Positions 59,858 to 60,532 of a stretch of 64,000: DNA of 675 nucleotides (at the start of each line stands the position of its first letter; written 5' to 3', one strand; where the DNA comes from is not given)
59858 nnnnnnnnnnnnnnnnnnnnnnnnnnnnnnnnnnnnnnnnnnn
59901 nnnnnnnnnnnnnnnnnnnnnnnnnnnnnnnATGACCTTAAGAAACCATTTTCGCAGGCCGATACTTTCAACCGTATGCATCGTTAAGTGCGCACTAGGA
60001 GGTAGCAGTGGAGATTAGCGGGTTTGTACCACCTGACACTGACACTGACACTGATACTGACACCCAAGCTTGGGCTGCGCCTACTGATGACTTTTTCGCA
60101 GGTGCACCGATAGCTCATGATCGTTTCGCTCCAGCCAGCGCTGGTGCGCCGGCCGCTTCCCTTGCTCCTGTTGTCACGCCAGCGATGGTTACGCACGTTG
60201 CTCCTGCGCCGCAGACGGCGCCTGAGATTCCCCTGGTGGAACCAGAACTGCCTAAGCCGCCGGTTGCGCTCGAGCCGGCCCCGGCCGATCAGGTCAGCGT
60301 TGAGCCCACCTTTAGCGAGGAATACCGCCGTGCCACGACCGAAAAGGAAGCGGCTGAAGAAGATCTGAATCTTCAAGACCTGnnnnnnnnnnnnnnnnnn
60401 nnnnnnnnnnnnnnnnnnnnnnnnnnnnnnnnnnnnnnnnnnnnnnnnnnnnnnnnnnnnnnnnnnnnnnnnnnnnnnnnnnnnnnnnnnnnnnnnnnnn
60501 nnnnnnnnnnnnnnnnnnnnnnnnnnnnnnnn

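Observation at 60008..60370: PilT with a ~120-aa disordered N-terminal extension encoded partly by a (GACACT)5 microsatellite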

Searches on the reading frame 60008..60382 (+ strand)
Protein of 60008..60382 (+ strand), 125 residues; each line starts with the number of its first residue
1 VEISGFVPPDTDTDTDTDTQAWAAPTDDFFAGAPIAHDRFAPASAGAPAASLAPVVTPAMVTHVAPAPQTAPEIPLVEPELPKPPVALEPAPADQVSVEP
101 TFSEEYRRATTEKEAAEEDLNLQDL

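Call 41: search_protein_representatives(protein=window:60008-60382:+)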
Query: 125 residues. Proteins with E-value up to 0.001 (for the whole library): 1; up to 1e-10: 1; up to 1e-30: 0. The best 1 are listed.
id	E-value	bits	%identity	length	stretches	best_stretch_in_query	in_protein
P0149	3.8e-11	59.5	47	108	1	13-108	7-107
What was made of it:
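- On Intrinsically disordered tail with short linear motifs: The tail alone finds one relative among 1.84e9 representatives (call 41).
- The tail alone finds only one relative among 1.84 billion representatives (call 41).
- Tried and rejected: Searching the tail alone (residues 1-125) against 1.84 billion representatives (call 41).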
